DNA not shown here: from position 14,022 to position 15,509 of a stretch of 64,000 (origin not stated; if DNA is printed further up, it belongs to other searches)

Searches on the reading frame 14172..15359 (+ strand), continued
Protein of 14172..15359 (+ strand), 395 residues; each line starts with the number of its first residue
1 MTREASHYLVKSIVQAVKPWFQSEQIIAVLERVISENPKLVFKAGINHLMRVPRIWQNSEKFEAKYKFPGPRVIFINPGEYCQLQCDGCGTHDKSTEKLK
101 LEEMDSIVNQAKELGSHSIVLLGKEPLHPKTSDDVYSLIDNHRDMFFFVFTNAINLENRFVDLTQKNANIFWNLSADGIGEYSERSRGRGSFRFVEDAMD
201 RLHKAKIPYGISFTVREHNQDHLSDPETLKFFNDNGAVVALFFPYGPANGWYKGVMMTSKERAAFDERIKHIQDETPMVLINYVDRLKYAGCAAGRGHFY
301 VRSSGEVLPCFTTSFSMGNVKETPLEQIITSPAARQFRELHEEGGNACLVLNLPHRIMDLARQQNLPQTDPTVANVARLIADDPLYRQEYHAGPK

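Call 40: search_protein_families(library=ncbifam, proteins=[P0012, P0013, P0014, P0016, P0017, P0019, P0020, P0024, P0031, P0033], max_evalue=1e-10)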
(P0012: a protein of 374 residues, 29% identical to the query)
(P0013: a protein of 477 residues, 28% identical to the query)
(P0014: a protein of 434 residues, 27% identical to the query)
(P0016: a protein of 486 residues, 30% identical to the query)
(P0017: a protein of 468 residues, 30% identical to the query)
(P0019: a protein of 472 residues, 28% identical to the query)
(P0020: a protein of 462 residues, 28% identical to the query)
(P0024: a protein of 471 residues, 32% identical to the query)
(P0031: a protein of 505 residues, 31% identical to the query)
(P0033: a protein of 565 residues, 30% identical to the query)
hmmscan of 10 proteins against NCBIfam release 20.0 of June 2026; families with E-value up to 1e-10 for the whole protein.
P0012 (374 aa): 26 families (the best 25 are shown)
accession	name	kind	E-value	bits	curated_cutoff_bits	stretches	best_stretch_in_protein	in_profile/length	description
TIGR04055.1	rSAM_NirJ2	equivalog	6e-27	95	500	1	35-297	7-286/326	putative heme d1 biosynthesis radical SAM protein NirJ2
TIGR04545.1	rSAM_ahbD_hemeb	equivalog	1.4e-21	77.3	500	1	35-209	7-185/339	heme b synthase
TIGR03962.1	mycofact_rSAM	equivalog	8.3e-21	74.5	265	1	23-297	7-295/339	mycofactocin radical SAM maturase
NF045574.1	sacti_mat_StsB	exception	8.4e-20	71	625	1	35-307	103-382/466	StsB family radical SAM/SPASM domain sactipeptide maturase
TIGR04051.1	rSAM_NirJ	equivalog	2.7e-18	66.1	515.45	1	36-198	10-174/354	heme d1 biosynthesis radical SAM protein NirJ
TIGR04053.2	TIGR04053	equivalog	3.7e-16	59.3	395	1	27-222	7-208/366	TIGR04053 family radical SAM/SPASM domain-containing protein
TIGR04546.1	rSAM_ahbC_deAc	equivalog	7.8e-16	57.9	650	1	33-187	44-201/390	12,18-didecarboxysiroheme deacetylase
TIGR04340.1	rSAM_ACGX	hypoth_equivalog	2.1e-15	56.8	400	1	35-207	10-190/341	radical SAM/SPASM domain protein, ACGX system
TIGR03470.1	HpnH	equivalog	2.2e-15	56.5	225.05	1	24-232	24-233/318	adenosyl-hopene transferase HpnH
NF041298.1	rSAM_mat_DynA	equivalog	2.4e-15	56.4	450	1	31-189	4-177/356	dynobactin maturation radical SAM/SPASM protein DynA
NF050035.1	rSAM_WgK_link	exception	2.6e-15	56.3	650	1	26-176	7-160/367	radical SAM/SPASM peptide maturase WgkB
TIGR04054.1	rSAM_NirJ1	equivalog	7.3e-15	54.5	650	1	35-180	43-191/387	putative heme d1 biosynthesis radical SAM protein NirJ1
TIGR04347.1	pseudo_SAM_Halo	equivalog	9.3e-15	54.8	525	1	31-199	41-212/390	TIGR04347 family pseudo-SAM/SPASM protein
TIGR04080.1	rSAM_pep_cyc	equivalog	6.3e-14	51.5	500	0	23-188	102-267/440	KxxxW cyclic peptide radical SAM maturase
TIGR04133.1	rSAM_w_lipo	hypoth_equivalog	1.3e-13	50.6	425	1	29-221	25-225/350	TIGR04133 family radical SAM/SPASM protein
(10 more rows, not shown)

P0013 (477 aa): 25 families
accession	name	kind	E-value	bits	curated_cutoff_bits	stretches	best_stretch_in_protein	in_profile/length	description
TIGR04055.1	rSAM_NirJ2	equivalog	1.2e-25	90.7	500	1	146-311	8-176/326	putative heme d1 biosynthesis radical SAM protein NirJ2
TIGR04545.1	rSAM_ahbD_hemeb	equivalog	6.6e-22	78.4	500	1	146-312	8-178/339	heme b synthase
TIGR04051.1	rSAM_NirJ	equivalog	1.9e-19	69.9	515.45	1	146-287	10-156/354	heme d1 biosynthesis radical SAM protein NirJ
TIGR03962.1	mycofact_rSAM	equivalog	1.5e-18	67.1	265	1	132-407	6-293/339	mycofactocin radical SAM maturase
TIGR04054.1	rSAM_NirJ1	equivalog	5e-18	64.9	650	1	138-289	36-192/387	putative heme d1 biosynthesis radical SAM protein NirJ1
TIGR04053.2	TIGR04053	equivalog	1.6e-17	63.8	395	1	136-303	6-180/366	TIGR04053 family radical SAM/SPASM domain-containing protein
NF045574.1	sacti_mat_StsB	exception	1.8e-17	63.4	625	1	147-289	105-251/466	StsB family radical SAM/SPASM domain sactipeptide maturase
TIGR04303.1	GeoRSP_rSAM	equivalog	1.1e-14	54.8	400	1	147-288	14-158/325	GeoRSP system radical SAM/SPASM protein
TIGR04250.1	SCM_rSAM_ScmE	equivalog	1.9e-14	53.3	400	1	138-288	3-159/358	SynChlorMet cassette radical SAM/SPASM protein ScmE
TIGR02109.1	PQQ_syn_pqqE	equivalog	2.7e-14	52.9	381.35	1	135-403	4-287/358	pyrroloquinoline quinone biosynthesis protein PqqE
NF050035.1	rSAM_WgK_link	exception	3.9e-14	52.4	650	1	137-287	8-164/367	radical SAM/SPASM peptide maturase WgkB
TIGR04347.1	pseudo_SAM_Halo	equivalog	8.4e-14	51.6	525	1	139-300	39-203/390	TIGR04347 family pseudo-SAM/SPASM protein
TIGR04546.1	rSAM_ahbC_deAc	equivalog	3.7e-13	49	650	1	140-288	41-194/390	12,18-didecarboxysiroheme deacetylase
TIGR04163.1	rSAM_cobopep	equivalog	4.2e-13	48.8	375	0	125-288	52-229/428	peptide-modifying radical SAM enzyme CbpB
TIGR04340.1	rSAM_ACGX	hypoth_equivalog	8.7e-13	48.2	400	1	147-315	12-188/341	radical SAM/SPASM domain protein, ACGX system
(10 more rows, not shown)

P0014 (434 aa): 36 families (the best 25 are shown)
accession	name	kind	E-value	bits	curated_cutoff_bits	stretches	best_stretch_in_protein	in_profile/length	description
NF045574.1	sacti_mat_StsB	exception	1.2e-25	90.3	625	1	100-255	92-251/466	StsB family radical SAM/SPASM domain sactipeptide maturase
TIGR04055.1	rSAM_NirJ2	equivalog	3.2e-25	89.3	500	1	110-372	6-284/326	putative heme d1 biosynthesis radical SAM protein NirJ2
NF050035.1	rSAM_WgK_link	exception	4.5e-25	88.4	650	1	102-255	7-166/367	radical SAM/SPASM peptide maturase WgkB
TIGR04545.1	rSAM_ahbD_hemeb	equivalog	6.2e-23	81.8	500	1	109-305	5-206/339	heme b synthase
TIGR04051.1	rSAM_NirJ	equivalog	9.9e-22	77.4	515.45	1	110-275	8-175/354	heme d1 biosynthesis radical SAM protein NirJ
TIGR03962.1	mycofact_rSAM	equivalog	7e-21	74.8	265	1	97-270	5-181/339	mycofactocin radical SAM maturase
TIGR02109.1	PQQ_syn_pqqE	equivalog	1.7e-20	73.3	381.35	1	100-369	3-278/358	pyrroloquinoline quinone biosynthesis protein PqqE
NF033640.1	N_Twi_rSAM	subfamily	1.6e-19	70.3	170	1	154-306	178-339/398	twitch domain-containing radical SAM protein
TIGR04250.1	SCM_rSAM_ScmE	equivalog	5.1e-19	68.4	400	1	105-268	4-171/358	SynChlorMet cassette radical SAM/SPASM protein ScmE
TIGR04054.1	rSAM_NirJ1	equivalog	1.8e-18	66.3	650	1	107-255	39-192/387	putative heme d1 biosynthesis radical SAM protein NirJ1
TIGR04082.1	rSAM_for_selen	equivalog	4.3e-18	65.3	350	1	109-253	204-352/516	thio(seleno)oxazole modification radical SAM maturase SbtM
TIGR04340.1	rSAM_ACGX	hypoth_equivalog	4.4e-18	65.6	400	1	109-281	8-188/341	radical SAM/SPASM domain protein, ACGX system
TIGR02668.1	moaA_archaeal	equivalog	1.8e-17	63.3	325.25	1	105-263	11-174/303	GTP 3',8-cyclase MoaA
NF001199.0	PRK00164.2-1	equivalog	2.2e-17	63.1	231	1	105-269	13-182/308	GTP 3',8-cyclase MoaA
NF047865.1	rSAM_PapB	equivalog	3e-17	62.9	340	1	106-255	5-170/330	PapB family radical SAM/SPASM ranthipeptide maturase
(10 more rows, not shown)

P0016 (486 aa): 27 families (the best 25 are shown)
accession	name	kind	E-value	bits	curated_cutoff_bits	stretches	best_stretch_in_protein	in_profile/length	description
TIGR04055.1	rSAM_NirJ2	equivalog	1.4e-22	80.7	500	1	124-294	7-179/326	putative heme d1 biosynthesis radical SAM protein NirJ2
NF045574.1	sacti_mat_StsB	exception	6.6e-21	74.7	625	1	114-263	93-245/466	StsB family radical SAM/SPASM domain sactipeptide maturase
TIGR03962.1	mycofact_rSAM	equivalog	7.7e-21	74.6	265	1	112-386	7-293/339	mycofactocin radical SAM maturase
TIGR04051.1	rSAM_NirJ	equivalog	1.2e-17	63.9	515.45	1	124-279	9-166/354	heme d1 biosynthesis radical SAM protein NirJ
TIGR04545.1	rSAM_ahbD_hemeb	equivalog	1.9e-17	63.8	500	1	124-296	7-182/339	heme b synthase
TIGR04303.1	GeoRSP_rSAM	equivalog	2.8e-17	63.3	400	1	126-388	14-288/325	GeoRSP system radical SAM/SPASM protein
TIGR04054.1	rSAM_NirJ1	equivalog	1.3e-16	60.2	650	1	118-267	37-190/387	putative heme d1 biosynthesis radical SAM protein NirJ1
NF033640.1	N_Twi_rSAM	subfamily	1.1e-15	57.7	170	1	147-316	160-335/398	twitch domain-containing radical SAM protein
TIGR04082.1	rSAM_for_selen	equivalog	1.1e-15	57.4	350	1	124-385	206-478/516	thio(seleno)oxazole modification radical SAM maturase SbtM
TIGR04546.1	rSAM_ahbC_deAc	equivalog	1.9e-15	56.6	650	1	119-267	41-193/390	12,18-didecarboxysiroheme deacetylase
TIGR04347.1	pseudo_SAM_Halo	equivalog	2.1e-15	56.9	525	1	119-281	40-204/390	TIGR04347 family pseudo-SAM/SPASM protein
TIGR04340.1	rSAM_ACGX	hypoth_equivalog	5.9e-15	55.3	400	1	126-321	12-212/341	radical SAM/SPASM domain protein, ACGX system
TIGR04317.1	W_rSAM_matur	equivalog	9.4e-15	54.6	380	1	117-248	4-138/349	tungsten cofactor oxidoreductase radical SAM maturase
TIGR04251.1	SCM_rSAM_ScmF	equivalog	1.2e-14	54.5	400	1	124-256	11-151/353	SynChlorMet cassette radical SAM/SPASM protein ScmF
TIGR04053.2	TIGR04053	equivalog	3.6e-14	52.8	395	1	118-323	9-219/366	TIGR04053 family radical SAM/SPASM domain-containing protein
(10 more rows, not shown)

P0017 (468 aa): 12 families
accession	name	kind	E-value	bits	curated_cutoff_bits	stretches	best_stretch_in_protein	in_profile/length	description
TIGR04545.1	rSAM_ahbD_hemeb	equivalog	2e-21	76.8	500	1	140-344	4-212/339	heme b synthase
TIGR04055.1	rSAM_NirJ2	equivalog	3.8e-20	72.7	500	1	141-404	5-283/326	putative heme d1 biosynthesis radical SAM protein NirJ2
TIGR04051.1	rSAM_NirJ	equivalog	6.9e-17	61.5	515.45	1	144-297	10-165/354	heme d1 biosynthesis radical SAM protein NirJ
TIGR04053.2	TIGR04053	equivalog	1.8e-15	57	395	1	135-341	7-218/366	TIGR04053 family radical SAM/SPASM domain-containing protein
NF045574.1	sacti_mat_StsB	exception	2.3e-15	56.4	625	1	143-417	103-382/466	StsB family radical SAM/SPASM domain sactipeptide maturase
TIGR04054.1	rSAM_NirJ1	equivalog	3.7e-15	55.5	650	1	138-329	38-233/387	putative heme d1 biosynthesis radical SAM protein NirJ1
NF050035.1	rSAM_WgK_link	exception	1.8e-13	50.2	650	1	134-339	7-215/367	radical SAM/SPASM peptide maturase WgkB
NF041298.1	rSAM_mat_DynA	equivalog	2.8e-13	49.6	450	1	139-295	4-174/356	dynobactin maturation radical SAM/SPASM protein DynA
TIGR03962.1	mycofact_rSAM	equivalog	1.1e-12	47.8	265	1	129-407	5-295/339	mycofactocin radical SAM maturase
TIGR04403.1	rSAM_skfB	equivalog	8.3e-12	44.6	300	1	140-397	108-369/402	sporulation killing factor system radical SAM maturase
TIGR04303.1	GeoRSP_rSAM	equivalog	8.6e-12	45.2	400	1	143-405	12-286/325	GeoRSP system radical SAM/SPASM protein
TIGR04546.1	rSAM_ahbC_deAc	equivalog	6.3e-11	41.7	650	1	141-287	44-194/390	12,18-didecarboxysiroheme deacetylase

P0019 (472 aa): 28 families (the best 25 are shown)
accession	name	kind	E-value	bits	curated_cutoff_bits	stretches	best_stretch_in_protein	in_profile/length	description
TIGR04055.1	rSAM_NirJ2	equivalog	1.3e-28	100.5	500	1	118-380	7-286/326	putative heme d1 biosynthesis radical SAM protein NirJ2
TIGR04545.1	rSAM_ahbD_hemeb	equivalog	6.1e-24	85.1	500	1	118-262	7-157/339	heme b synthase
NF050035.1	rSAM_WgK_link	exception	2.3e-22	79.5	650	1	105-259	3-163/367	radical SAM/SPASM peptide maturase WgkB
NF045574.1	sacti_mat_StsB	exception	8.1e-21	74.4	625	1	76-260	63-249/466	StsB family radical SAM/SPASM domain sactipeptide maturase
TIGR04051.1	rSAM_NirJ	equivalog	1e-20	74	515.45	1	118-260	9-156/354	heme d1 biosynthesis radical SAM protein NirJ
TIGR04546.1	rSAM_ahbC_deAc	equivalog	3.1e-20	72.3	650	1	116-261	44-194/390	12,18-didecarboxysiroheme deacetylase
TIGR04054.1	rSAM_NirJ1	equivalog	2.4e-18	65.9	650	1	115-261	40-191/387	putative heme d1 biosynthesis radical SAM protein NirJ1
TIGR03962.1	mycofact_rSAM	equivalog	3e-17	62.8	265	1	116-378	17-293/339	mycofactocin radical SAM maturase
TIGR04303.1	GeoRSP_rSAM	equivalog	3.4e-17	63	400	1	120-381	14-289/325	GeoRSP system radical SAM/SPASM protein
TIGR04250.1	SCM_rSAM_ScmE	equivalog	3.9e-17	62.2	400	1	115-259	7-157/358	SynChlorMet cassette radical SAM/SPASM protein ScmE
TIGR04053.2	TIGR04053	equivalog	8.7e-17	61.4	395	1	115-314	12-217/366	TIGR04053 family radical SAM/SPASM domain-containing protein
TIGR04103.1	rSAM_nif11_3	equivalog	2.6e-16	59.2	725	1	115-254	9-152/412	nif11-class peptide radical SAM maturase 3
TIGR04347.1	pseudo_SAM_Halo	equivalog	3.8e-16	59.3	525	1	109-261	37-193/390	TIGR04347 family pseudo-SAM/SPASM protein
TIGR04317.1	W_rSAM_matur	equivalog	4.7e-15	55.6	380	1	115-244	8-141/349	tungsten cofactor oxidoreductase radical SAM maturase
TIGR04251.1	SCM_rSAM_ScmF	equivalog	6.4e-15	55.4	400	1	118-260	11-162/353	SynChlorMet cassette radical SAM/SPASM protein ScmF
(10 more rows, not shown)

P0020 (462 aa): 28 families (the best 25 are shown)
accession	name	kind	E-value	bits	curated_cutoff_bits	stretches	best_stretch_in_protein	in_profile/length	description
TIGR04055.1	rSAM_NirJ2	equivalog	9.7e-26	91.1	500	1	108-386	6-300/326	putative heme d1 biosynthesis radical SAM protein NirJ2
NF050035.1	rSAM_WgK_link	exception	4e-22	78.7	650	1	98-242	5-154/367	radical SAM/SPASM peptide maturase WgkB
TIGR04545.1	rSAM_ahbD_hemeb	equivalog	9.5e-22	77.9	500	1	109-279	7-180/339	heme b synthase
TIGR04051.1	rSAM_NirJ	equivalog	6.8e-20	71.3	515.45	1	102-265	2-167/354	heme d1 biosynthesis radical SAM protein NirJ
TIGR03962.1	mycofact_rSAM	equivalog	8.4e-20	71.2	265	1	95-384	5-307/339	mycofactocin radical SAM maturase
TIGR04546.1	rSAM_ahbC_deAc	equivalog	9.5e-20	70.7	650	1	90-250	30-191/390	12,18-didecarboxysiroheme deacetylase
TIGR04054.1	rSAM_NirJ1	equivalog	1.1e-18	67.1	650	1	97-252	29-190/387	putative heme d1 biosynthesis radical SAM protein NirJ1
TIGR04347.1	pseudo_SAM_Halo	equivalog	2.3e-17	63.3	525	1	95-266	31-204/390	TIGR04347 family pseudo-SAM/SPASM protein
NF045574.1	sacti_mat_StsB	exception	2.4e-17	62.9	625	1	108-253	102-250/466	StsB family radical SAM/SPASM domain sactipeptide maturase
TIGR04053.2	TIGR04053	equivalog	6.2e-17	61.9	395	1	99-287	5-199/366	TIGR04053 family radical SAM/SPASM domain-containing protein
TIGR04163.1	rSAM_cobopep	equivalog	6.5e-17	61.4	375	1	81-263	38-237/428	peptide-modifying radical SAM enzyme CbpB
TIGR04083.1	rSAM_pep_methan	hypoth_equivalog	3.5e-16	59.1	300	1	104-268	2-171/376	TIGR04083 family peptide-modifying radical SAM enzyme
TIGR02109.1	PQQ_syn_pqqE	equivalog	2.5e-14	53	381.35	1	98-357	3-277/358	pyrroloquinoline quinone biosynthesis protein PqqE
TIGR04303.1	GeoRSP_rSAM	equivalog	6.6e-14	52.2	400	1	111-377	14-293/325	GeoRSP system radical SAM/SPASM protein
NF033640.1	N_Twi_rSAM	subfamily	1.2e-13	50.9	170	0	99-275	108-312/398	twitch domain-containing radical SAM protein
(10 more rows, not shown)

P0024 (471 aa): 22 families
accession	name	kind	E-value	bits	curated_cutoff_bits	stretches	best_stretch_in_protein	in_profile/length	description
TIGR03962.1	mycofact_rSAM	equivalog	2.8e-22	79.3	265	1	106-379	7-294/339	mycofactocin radical SAM maturase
TIGR04055.1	rSAM_NirJ2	equivalog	9.1e-22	78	500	1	118-292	7-184/326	putative heme d1 biosynthesis radical SAM protein NirJ2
TIGR04545.1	rSAM_ahbD_hemeb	equivalog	2.6e-21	76.4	500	1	118-292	7-185/339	heme b synthase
TIGR04051.1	rSAM_NirJ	equivalog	4.7e-17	62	515.45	1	115-260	6-156/354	heme d1 biosynthesis radical SAM protein NirJ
NF045574.1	sacti_mat_StsB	exception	1.9e-15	56.7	625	1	118-260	103-249/466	StsB family radical SAM/SPASM domain sactipeptide maturase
TIGR04053.2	TIGR04053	equivalog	2.9e-15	56.4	395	1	110-296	7-200/366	TIGR04053 family radical SAM/SPASM domain-containing protein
TIGR04303.1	GeoRSP_rSAM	equivalog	1.2e-14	54.7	400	1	120-380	14-288/325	GeoRSP system radical SAM/SPASM protein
NF050035.1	rSAM_WgK_link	exception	4.2e-14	52.3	650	1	110-262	8-166/367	radical SAM/SPASM peptide maturase WgkB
TIGR02109.1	PQQ_syn_pqqE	equivalog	4.5e-14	52.2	381.35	1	107-368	3-280/358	pyrroloquinoline quinone biosynthesis protein PqqE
TIGR04347.1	pseudo_SAM_Halo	equivalog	6.3e-14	52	525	1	110-274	38-204/390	TIGR04347 family pseudo-SAM/SPASM protein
TIGR04054.1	rSAM_NirJ1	equivalog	8e-14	51.1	650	1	105-260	28-190/387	putative heme d1 biosynthesis radical SAM protein NirJ1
TIGR04546.1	rSAM_ahbC_deAc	equivalog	1.5e-13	50.3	650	1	111-258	40-191/390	12,18-didecarboxysiroheme deacetylase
TIGR03470.1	HpnH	equivalog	1.6e-13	50.4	225.05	1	110-254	27-173/318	adenosyl-hopene transferase HpnH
TIGR04103.1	rSAM_nif11_3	equivalog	7.9e-13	47.8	725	1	118-255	12-153/412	nif11-class peptide radical SAM maturase 3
TIGR04084.1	rSAM_AF0577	subfamily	1.1e-12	47.6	225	1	118-256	4-142/347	TIGR04084 family radical SAM/SPASM domain-containing protein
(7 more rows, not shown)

P0031 (505 aa): 23 families
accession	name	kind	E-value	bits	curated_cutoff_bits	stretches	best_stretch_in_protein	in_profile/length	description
TIGR04055.1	rSAM_NirJ2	equivalog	6.7e-24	85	500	1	158-299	9-154/326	putative heme d1 biosynthesis radical SAM protein NirJ2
TIGR03962.1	mycofact_rSAM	equivalog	2e-20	73.3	265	1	142-298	5-165/339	mycofactocin radical SAM maturase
TIGR04054.1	rSAM_NirJ1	equivalog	9.6e-20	70.5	650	1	153-297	40-188/387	putative heme d1 biosynthesis radical SAM protein NirJ1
TIGR04051.1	rSAM_NirJ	equivalog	1.5e-19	70.2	515.45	1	158-297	11-154/354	heme d1 biosynthesis radical SAM protein NirJ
NF045574.1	sacti_mat_StsB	exception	1.9e-19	69.9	625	1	158-299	105-249/466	StsB family radical SAM/SPASM domain sactipeptide maturase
NF050035.1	rSAM_WgK_link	exception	5.4e-19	68.4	650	1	145-301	5-166/367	radical SAM/SPASM peptide maturase WgkB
TIGR04163.1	rSAM_cobopep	equivalog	1.7e-18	66.6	375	1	148-300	63-229/428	peptide-modifying radical SAM enzyme CbpB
TIGR04545.1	rSAM_ahbD_hemeb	equivalog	3e-18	66.4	500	1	157-299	8-155/339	heme b synthase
TIGR04546.1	rSAM_ahbC_deAc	equivalog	4.3e-16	58.7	650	1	157-296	47-190/390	12,18-didecarboxysiroheme deacetylase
TIGR04250.1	SCM_rSAM_ScmE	equivalog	3.7e-15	55.7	400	1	153-297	7-156/358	SynChlorMet cassette radical SAM/SPASM protein ScmE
TIGR02109.1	PQQ_syn_pqqE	equivalog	7.8e-15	54.6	381.35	1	147-433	5-294/358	pyrroloquinoline quinone biosynthesis protein PqqE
TIGR04303.1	GeoRSP_rSAM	equivalog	8.1e-15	55.2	400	1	158-297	14-155/325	GeoRSP system radical SAM/SPASM protein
TIGR04103.1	rSAM_nif11_3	equivalog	1.2e-14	53.8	725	1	157-288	13-147/412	nif11-class peptide radical SAM maturase 3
TIGR04080.1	rSAM_pep_cyc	equivalog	1.4e-14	53.6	500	1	137-258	95-217/440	KxxxW cyclic peptide radical SAM maturase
TIGR04053.2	TIGR04053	equivalog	2.5e-14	53.3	395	0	156-299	15-166/366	TIGR04053 family radical SAM/SPASM domain-containing protein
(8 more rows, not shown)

P0033 (565 aa): 26 families (the best 25 are shown)
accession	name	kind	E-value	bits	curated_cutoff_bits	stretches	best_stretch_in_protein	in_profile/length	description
TIGR04055.1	rSAM_NirJ2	equivalog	1.8e-27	96.8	500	1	122-378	4-271/326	putative heme d1 biosynthesis radical SAM protein NirJ2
TIGR04545.1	rSAM_ahbD_hemeb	equivalog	3.6e-22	79.3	500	1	123-312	5-198/339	heme b synthase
TIGR04054.1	rSAM_NirJ1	equivalog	8e-22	77.4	650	1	104-298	22-218/387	putative heme d1 biosynthesis radical SAM protein NirJ1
TIGR04546.1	rSAM_ahbC_deAc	equivalog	1e-21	77.2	650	1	119-339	40-267/390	12,18-didecarboxysiroheme deacetylase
TIGR04051.1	rSAM_NirJ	equivalog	1.2e-21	77.1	515.45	1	120-277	4-163/354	heme d1 biosynthesis radical SAM protein NirJ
TIGR04347.1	pseudo_SAM_Halo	equivalog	9.2e-21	74.5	525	1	118-318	38-241/390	TIGR04347 family pseudo-SAM/SPASM protein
TIGR03962.1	mycofact_rSAM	equivalog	4.5e-20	72.1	265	1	117-365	11-263/339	mycofactocin radical SAM maturase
TIGR04053.2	TIGR04053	equivalog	2.3e-19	69.9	395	1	116-316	6-211/366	TIGR04053 family radical SAM/SPASM domain-containing protein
NF045574.1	sacti_mat_StsB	exception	2e-17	63.2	625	1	125-264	103-245/466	StsB family radical SAM/SPASM domain sactipeptide maturase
NF041298.1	rSAM_mat_DynA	equivalog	9.1e-16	57.8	450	1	120-284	3-181/356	dynobactin maturation radical SAM/SPASM protein DynA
TIGR04403.1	rSAM_skfB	equivalog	3e-15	55.9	300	1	113-393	99-380/402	sporulation killing factor system radical SAM maturase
TIGR02109.1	PQQ_syn_pqqE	equivalog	5.5e-15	55.2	381.35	1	115-362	4-258/358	pyrroloquinoline quinone biosynthesis protein PqqE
TIGR04133.1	rSAM_w_lipo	hypoth_equivalog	7.5e-15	54.7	425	1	120-319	26-232/350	TIGR04133 family radical SAM/SPASM protein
NF041718.1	rSAM_phane_AMC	equivalog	9.1e-14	51.2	425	1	119-282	7-180/362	cyclophane-forming radical SAM peptide maturase AmcB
TIGR02666.1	moaA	equivalog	1e-13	51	284.05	1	125-253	17-156/336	GTP 3',8-cyclase MoaA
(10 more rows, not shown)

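Call 41: predict_structure(alignment_id=A1)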
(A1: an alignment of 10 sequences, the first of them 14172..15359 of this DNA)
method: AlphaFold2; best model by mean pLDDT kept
length: 395 residues; sequences in the alignment: 10
mean_pLDDT: 87.5   pTM: 0.88
mean pLDDT of the five models: 87.5, 86.9, 86.4, 86.3, 85.1
residues with pLDDT >= 90: 235; 70-90: 119; 50-70: 37; < 50: 4
segments of 3 or more residues with pLDDT < 50: none
pLDDT, mean of each block of 10 residues (from residue 1): 58 56 73 85 78 88 94 93 73 76 98 94 92 97 93 95 93 95 88 96 95 94 96 95 86 90 94 91 68 82 94 90 97 92 81 91 93 91 89 65
secondary structure, 60 per line:
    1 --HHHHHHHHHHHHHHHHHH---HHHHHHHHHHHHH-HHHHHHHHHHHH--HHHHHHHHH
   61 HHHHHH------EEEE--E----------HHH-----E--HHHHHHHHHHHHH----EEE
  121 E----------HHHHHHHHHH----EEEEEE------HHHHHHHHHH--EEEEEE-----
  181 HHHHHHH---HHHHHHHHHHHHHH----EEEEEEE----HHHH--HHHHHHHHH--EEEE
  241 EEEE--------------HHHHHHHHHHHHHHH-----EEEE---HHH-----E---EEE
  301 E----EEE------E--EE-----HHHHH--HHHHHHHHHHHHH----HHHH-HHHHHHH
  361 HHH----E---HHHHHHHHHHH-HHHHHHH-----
elements in order: H3-20 H24-36 H38-49 H52-66 E73-76 H101-113 E118-121 H132-141 E146-151 H158-167 E170-175 H181-187 H191-204 E209-215 H220-223 H226-234 E237-244 H259-273 E279-282 E298-301 E306-308 H325-329 H332-344 H349-352 H354-363 H372-382 H384-390
